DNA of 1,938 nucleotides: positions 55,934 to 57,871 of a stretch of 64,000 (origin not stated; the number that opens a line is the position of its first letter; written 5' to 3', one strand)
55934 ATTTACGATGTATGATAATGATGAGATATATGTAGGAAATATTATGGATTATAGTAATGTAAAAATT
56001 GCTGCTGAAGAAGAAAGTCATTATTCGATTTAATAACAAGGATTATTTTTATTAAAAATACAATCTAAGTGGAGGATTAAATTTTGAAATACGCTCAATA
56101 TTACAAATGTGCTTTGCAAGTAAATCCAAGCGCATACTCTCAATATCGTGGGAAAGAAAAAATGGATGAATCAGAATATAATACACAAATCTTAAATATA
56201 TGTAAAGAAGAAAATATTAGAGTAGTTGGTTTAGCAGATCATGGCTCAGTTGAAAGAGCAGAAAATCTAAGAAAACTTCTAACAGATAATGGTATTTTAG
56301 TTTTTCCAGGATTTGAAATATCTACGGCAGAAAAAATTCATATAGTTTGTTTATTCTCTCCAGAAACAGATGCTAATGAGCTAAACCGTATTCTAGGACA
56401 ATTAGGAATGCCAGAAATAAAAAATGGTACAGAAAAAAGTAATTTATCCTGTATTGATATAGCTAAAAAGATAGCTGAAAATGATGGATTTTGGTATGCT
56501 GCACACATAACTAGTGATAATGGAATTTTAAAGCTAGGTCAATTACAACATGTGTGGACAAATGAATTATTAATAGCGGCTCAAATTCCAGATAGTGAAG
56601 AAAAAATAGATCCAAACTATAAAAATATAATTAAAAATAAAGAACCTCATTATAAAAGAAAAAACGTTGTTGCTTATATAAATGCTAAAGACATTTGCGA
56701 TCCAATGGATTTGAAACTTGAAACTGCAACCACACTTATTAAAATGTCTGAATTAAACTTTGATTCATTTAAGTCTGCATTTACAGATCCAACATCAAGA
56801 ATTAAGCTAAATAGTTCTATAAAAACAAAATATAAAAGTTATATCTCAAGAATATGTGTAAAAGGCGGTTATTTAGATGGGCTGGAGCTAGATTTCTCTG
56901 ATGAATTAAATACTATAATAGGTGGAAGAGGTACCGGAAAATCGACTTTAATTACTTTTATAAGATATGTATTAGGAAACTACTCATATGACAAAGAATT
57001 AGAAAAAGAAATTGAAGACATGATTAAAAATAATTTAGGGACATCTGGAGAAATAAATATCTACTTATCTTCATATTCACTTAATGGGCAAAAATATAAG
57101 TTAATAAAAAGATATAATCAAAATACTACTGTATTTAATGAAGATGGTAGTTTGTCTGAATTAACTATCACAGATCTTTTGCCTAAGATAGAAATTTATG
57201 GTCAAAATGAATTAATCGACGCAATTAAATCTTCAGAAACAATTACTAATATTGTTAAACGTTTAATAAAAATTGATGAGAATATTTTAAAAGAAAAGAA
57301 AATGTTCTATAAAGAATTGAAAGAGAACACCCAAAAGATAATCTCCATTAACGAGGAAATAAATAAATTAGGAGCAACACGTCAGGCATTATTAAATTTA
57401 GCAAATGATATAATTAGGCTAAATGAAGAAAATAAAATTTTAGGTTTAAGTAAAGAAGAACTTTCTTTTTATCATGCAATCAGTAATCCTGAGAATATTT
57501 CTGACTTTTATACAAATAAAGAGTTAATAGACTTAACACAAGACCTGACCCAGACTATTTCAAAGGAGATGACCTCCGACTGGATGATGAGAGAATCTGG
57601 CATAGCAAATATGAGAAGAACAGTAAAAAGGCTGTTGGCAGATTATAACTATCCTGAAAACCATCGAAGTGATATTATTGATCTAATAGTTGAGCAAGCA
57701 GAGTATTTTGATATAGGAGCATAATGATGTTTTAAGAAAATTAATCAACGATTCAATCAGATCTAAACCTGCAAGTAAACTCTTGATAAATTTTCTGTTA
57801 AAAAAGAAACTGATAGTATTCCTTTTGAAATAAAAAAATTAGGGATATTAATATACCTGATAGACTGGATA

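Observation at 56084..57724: Chimeric ORF: PHP-like/Walker-A ATPase head fused in frame to the C-terminal tail of a type I HsdR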

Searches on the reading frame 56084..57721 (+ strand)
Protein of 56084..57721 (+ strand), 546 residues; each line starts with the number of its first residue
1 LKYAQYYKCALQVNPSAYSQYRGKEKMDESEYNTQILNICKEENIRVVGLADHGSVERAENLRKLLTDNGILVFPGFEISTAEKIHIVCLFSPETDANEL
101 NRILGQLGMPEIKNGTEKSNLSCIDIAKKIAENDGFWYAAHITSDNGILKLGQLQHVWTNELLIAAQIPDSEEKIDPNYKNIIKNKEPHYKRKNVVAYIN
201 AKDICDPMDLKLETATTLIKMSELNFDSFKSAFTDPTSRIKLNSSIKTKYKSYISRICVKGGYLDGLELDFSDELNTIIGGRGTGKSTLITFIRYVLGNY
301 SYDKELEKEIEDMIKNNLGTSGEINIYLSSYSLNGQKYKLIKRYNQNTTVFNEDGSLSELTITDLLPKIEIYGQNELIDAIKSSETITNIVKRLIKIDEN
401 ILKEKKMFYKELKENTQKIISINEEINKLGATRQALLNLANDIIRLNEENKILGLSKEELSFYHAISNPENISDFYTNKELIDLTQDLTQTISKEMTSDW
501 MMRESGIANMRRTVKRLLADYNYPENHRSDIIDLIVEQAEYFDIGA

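Call 3: search_protein_families(library=pfam, proteins=[window:56084-57721:+], max_evalue=0.1)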
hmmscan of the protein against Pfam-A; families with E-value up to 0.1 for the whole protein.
window:56084-57721:+ (546 aa): 8 families
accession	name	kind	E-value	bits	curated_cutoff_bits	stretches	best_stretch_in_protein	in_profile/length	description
PF11867.13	T1RH-like_C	-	5.8e-26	92.1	26.8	1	407-542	190-326/329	Type I restriction enzyme HindI endonuclease subunit-like, C-terminal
PF13476.12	AAA_23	-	3.4e-08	34.8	27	1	265-446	11-177/201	AAA domain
PF02463.25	SMC_N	-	1.8e-06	28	40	1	265-371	16-132/220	RecF/RecN/SMC N terminal domain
PF13175.12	AAA_15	-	0.00024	21.3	32.1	1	263-515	14-251/374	AAA ATPase domain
PF02811.25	PHP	-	0.0091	16.8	26.4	0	36-98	20-86/164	PHP domain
PF13555.12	AAA_29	-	0.014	15.6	27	1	262-297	10-46/61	P-loop containing region of AAA domain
PF21360.3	PylC-like_N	-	0.075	13.6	27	0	26-48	48-70/96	PylC-like, N-terminal domain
PF04353.18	Rsd_AlgQ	-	0.076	13.5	35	0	389-448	75-133/150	Regulator of RNA polymerase sigma(70) subunit, Rsd/AlgQ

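Call 4: search_protein_families(library=ncbifam, proteins=[window:56084-57721:+], max_evalue=0.1)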
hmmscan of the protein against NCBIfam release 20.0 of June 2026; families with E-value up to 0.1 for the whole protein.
window:56084-57721:+ (546 aa): 6 families
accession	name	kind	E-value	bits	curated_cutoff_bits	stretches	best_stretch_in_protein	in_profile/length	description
NF045780.1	TrlF_fam_ATP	equivalog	3.5e-72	244.5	350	1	2-468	1-516/944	TrlF family AAA-like ATPase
NF045781.1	Spaf1101_AAA_ATP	equivalog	8.6e-35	120.4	475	1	42-307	103-378/836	Spaf_1101 family AAA-like ATPase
NF042955.1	Ppl_antiphage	equivalog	5.2e-26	90.9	1000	1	70-450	76-457/882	anti-phage protein Ppl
NF038032.1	CehA_McbA_metalo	domain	0.0048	16.4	80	1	28-91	15-78/315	CehA/McbA family metallohydrolase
NF041577.1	nside_bi_sphtase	equivalog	0.038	13.1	400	1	35-93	21-82/276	3',5'-nucleoside bisphosphate phosphatase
NF008723.0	PRK11718.1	equivalog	0.057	13.3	139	0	389-448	75-134/161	sigma D regulator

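Call 6: find_homologous_proteins(query=window:56084-57721:+, max_evalue=0.00001)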
Query window:56084-57721:+ (546 aa): 1707 proteins with E <= 0.00001 among 8000 candidates; the best 120 are listed.
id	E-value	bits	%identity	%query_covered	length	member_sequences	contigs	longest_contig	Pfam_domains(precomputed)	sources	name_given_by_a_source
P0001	0.0e+0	1147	95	100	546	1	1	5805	PF11867.14,PF13476.13,PF02463.26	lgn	-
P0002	3.7e-270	915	88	89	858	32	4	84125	PF13476.13,PF13304.13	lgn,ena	-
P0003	6.0e-269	911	88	89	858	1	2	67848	PF13304.13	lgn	-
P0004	6.3e-269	911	88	89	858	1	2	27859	-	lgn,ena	-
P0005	6.9e-269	911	88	89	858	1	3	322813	-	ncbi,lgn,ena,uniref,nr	ncbi:TrlF family AAA-like ATPase [Campylobacter ureolyticus]|uniref:TrlF family AAA-like ATPase n=1 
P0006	7.3e-269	911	88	89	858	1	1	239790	PF13304.13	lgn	-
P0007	4.5e-264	895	87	86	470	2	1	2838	PF13476.13,PF02463.26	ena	-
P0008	1.4e-262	890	86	89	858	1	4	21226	-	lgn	-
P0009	2.5e-262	889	85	89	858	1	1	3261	-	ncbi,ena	-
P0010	2.4e-261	886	86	89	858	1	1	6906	-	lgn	-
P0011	2.2e-260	883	84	90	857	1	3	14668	PF13476.13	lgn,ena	-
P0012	7.0e-254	861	88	82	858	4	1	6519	PF13476.13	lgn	-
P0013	1.6e-242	824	99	69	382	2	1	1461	PF13476.13,PF02463.26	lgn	-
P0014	2.2e-200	685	61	97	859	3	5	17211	PF13476.13,PF02463.26,PF13304.13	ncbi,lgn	-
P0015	4.4e-181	621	95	53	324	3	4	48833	-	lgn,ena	-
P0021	1.9e-152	527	57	80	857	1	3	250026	PF00005.34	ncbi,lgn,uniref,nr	ncbi:TrlF family AAA-like ATPase [Anaerosphaera multitolerans]|uniref:Rad50/SbcC-type AAA domain-con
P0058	7.2e-140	485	49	89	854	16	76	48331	PF13476.13,PF02463.26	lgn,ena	-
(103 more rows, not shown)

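Call 10: find_encoding_contigs(protein=P0001, flank=10000, max_places=6)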
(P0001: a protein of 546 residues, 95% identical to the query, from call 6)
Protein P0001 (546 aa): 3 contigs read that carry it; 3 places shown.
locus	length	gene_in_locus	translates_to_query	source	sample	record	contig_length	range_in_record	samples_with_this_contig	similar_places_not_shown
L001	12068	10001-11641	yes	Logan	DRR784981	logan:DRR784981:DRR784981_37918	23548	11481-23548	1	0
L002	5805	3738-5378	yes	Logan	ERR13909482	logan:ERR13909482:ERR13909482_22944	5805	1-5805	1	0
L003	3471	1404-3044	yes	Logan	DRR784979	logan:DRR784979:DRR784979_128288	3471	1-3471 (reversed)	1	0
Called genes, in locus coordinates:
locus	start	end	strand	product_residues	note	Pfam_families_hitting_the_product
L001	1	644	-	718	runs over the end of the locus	PF10459:Peptidase_S46, PF13365:Trypsin_2 (faint)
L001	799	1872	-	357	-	PF04055:Radical_SAM, PF13186:SPASM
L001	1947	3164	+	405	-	PF00535:Glycos_transf_2 (faint)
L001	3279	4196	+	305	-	PF01745:IPT, PF01715:IPPT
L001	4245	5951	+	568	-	PF01938:TRAM, PF21579:PabTrmU54_TRAM_dom (faint), PF05958:tRNA_U5-meth_tr, PF06325:PrmA (weak), PF02475:TRM5-TYW2_MTfase (weak), PF13847:Methyltransf_31, PF09445:Methyltransf_15 (weak), PF13649:Methyltransf_25 (weak), +2 more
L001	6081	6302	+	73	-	PF13443:HTH_26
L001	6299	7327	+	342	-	PF02086:MethyltransfD12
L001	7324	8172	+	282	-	PF02086:MethyltransfD12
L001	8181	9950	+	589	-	PF02981:FokI_D1, PF02980:FokI_dom_2, PF16902:FokI_D3, PF09254:FokI_cleav_dom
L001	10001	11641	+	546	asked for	PF02463:SMC_N (weak), PF13476:AAA_23 (weak), PF11867:T1RH-like_C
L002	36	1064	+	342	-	PF02086:MethyltransfD12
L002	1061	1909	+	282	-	PF02086:MethyltransfD12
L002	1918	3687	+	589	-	PF02981:FokI_D1, PF02980:FokI_dom_2, PF16902:FokI_D3, PF09254:FokI_cleav_dom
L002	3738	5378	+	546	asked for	PF02463:SMC_N (weak), PF13476:AAA_23 (weak), PF11867:T1RH-like_C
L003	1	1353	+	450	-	?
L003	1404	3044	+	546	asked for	PF02463:SMC_N (weak), PF13476:AAA_23 (weak), PF11867:T1RH-like_C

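Call 11: find_encoding_contigs(protein=P0005, flank=10000, max_places=6)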
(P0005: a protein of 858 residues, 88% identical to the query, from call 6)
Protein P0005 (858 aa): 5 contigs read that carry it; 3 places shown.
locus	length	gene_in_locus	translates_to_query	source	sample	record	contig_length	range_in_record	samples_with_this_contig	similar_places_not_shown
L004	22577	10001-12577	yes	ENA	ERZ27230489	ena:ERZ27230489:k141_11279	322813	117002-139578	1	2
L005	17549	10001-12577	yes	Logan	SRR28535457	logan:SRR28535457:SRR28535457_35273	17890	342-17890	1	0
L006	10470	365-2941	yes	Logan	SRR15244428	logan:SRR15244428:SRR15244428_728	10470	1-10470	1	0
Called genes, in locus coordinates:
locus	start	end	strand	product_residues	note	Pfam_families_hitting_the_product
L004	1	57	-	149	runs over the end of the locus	PF02870:Methyltransf_1N (weak), PF01035:DNA_binding_1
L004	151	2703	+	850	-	PF11791:Aconitase_B_N, PF06434:Aconitase_2_N, PF00330:Aconitase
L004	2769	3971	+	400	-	PF13606:Ank_3 (faint), PF00023:Ank (faint), PF12796:Ank_2, PF13857:Ank_5 (faint), PF12796:Ank_2, PF13637:Ank_4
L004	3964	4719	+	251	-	PF00106:adh_short, PF08659:KR, PF13561:adh_short_C2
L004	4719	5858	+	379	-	PF05958:tRNA_U5-meth_tr, PF09445:Methyltransf_15 (weak), PF13649:Methyltransf_25 (weak), PF13847:Methyltransf_31 (weak)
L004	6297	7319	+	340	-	PF02086:MethyltransfD12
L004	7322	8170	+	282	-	PF02086:MethyltransfD12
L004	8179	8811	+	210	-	PF02981:FokI_D1, PF02980:FokI_dom_2 (faint)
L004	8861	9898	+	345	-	PF16902:FokI_D3, PF09254:FokI_cleav_dom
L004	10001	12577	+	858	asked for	-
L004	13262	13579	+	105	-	PF14131:DUF4298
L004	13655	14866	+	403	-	PF00291:PALP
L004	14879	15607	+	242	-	PF14014:DUF4230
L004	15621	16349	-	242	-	-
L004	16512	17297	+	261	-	PF08543:Phos_pyr_kin, PF00294:PfkB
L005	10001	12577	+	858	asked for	-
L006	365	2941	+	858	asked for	-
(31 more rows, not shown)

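Call 20: list_cluster_members(proteins=[window:56084-57721:+, window:49355-50269:+, window:50321-52003:+, window:44564-46717:-, window:11070-14189:+, window:59078-61216:+, window:27168-29417:+])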
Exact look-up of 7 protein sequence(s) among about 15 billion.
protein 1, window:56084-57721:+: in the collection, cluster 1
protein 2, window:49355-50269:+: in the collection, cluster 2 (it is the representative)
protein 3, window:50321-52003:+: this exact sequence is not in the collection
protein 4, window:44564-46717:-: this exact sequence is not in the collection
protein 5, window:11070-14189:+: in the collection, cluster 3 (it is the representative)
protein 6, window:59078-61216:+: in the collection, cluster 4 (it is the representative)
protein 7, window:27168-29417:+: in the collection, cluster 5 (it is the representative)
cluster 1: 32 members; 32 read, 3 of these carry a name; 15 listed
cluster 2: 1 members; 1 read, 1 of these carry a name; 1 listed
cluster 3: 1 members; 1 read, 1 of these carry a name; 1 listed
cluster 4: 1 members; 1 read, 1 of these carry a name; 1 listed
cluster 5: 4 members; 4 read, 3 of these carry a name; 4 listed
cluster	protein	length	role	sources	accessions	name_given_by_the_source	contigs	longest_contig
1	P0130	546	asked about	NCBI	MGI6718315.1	MAG: type I restriction enzyme endonuclease domain-containing protein [Bacteroidales ...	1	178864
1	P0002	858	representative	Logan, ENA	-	-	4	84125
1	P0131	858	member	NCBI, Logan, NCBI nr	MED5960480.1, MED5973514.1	AAA family ATPase [Streptococcus anginosus]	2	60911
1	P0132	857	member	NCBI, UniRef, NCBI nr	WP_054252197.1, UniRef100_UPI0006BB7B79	TrlF family AAA-like ATPase [Neofamilia massiliensis] | TrlF family AAA-like ATPase n=1 Tax=Neofamilia massiliensis TaxID=1673724 ... | AAA family ATPase [Neofamilia massiliensis]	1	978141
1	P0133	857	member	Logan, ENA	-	-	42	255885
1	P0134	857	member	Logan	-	-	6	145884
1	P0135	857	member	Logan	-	-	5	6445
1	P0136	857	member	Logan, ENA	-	-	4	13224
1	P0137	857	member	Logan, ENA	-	-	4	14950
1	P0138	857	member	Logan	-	-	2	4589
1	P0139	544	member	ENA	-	-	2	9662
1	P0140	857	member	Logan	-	-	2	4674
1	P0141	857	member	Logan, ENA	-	-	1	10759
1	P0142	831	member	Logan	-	-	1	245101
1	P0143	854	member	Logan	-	-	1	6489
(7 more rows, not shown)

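Call 27: find_encoding_contigs(protein=P0002, flank=10000, max_places=4)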
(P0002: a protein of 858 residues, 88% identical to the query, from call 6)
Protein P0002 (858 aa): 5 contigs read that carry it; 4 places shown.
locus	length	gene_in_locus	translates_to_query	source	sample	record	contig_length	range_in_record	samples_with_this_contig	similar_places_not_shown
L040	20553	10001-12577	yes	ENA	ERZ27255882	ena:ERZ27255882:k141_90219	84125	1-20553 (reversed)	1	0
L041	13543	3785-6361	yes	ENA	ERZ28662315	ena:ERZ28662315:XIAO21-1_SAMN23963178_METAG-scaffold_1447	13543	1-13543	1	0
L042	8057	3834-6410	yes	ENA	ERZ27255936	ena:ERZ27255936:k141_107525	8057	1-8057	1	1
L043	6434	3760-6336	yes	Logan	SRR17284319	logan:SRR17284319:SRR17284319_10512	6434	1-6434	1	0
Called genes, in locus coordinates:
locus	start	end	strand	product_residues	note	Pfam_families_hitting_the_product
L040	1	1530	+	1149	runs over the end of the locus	PF02811:PHP, PF07733:DNA_pol3_alpha, PF17657:DNA_pol3_finger, PF14579:HHH_6, PF01336:tRNA_anti-codon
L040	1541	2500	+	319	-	PF00365:PFK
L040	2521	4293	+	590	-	PF00224:PK, PF03328:HpcH_HpaI (weak), PF02887:PK_C, PF00391:PEP-utilizers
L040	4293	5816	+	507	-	PF05958:tRNA_U5-meth_tr, PF02475:TRM5-TYW2_MTfase (faint), PF03602:Cons_hypoth95, PF05175:MTS (weak), PF06325:PrmA (weak), PF13847:Methyltransf_31, PF09445:Methyltransf_15 (faint), PF13649:Methyltransf_25 (faint)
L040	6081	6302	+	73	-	PF13443:HTH_26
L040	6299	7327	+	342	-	PF02086:MethyltransfD12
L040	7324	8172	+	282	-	PF02086:MethyltransfD12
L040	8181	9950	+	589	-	PF02981:FokI_D1, PF02980:FokI_dom_2, PF16902:FokI_D3, PF09254:FokI_cleav_dom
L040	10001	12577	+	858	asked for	PF13476:AAA_23 (weak), PF13304:AAA_21 (faint)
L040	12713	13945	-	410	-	-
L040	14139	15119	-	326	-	PF02899:Phage_int_SAM_1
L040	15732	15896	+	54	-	-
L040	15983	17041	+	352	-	PF00239:Resolvase, PF07508:Recombinase, PF13408:Zn_ribbon_recom (faint)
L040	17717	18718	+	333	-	-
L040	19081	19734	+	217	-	PF00072:Response_reg, PF00486:Trans_reg_C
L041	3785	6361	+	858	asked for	PF13476:AAA_23 (weak), PF13304:AAA_21 (faint)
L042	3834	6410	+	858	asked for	PF13476:AAA_23 (weak), PF13304:AAA_21 (faint)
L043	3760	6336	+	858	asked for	PF13476:AAA_23 (weak), PF13304:AAA_21 (faint)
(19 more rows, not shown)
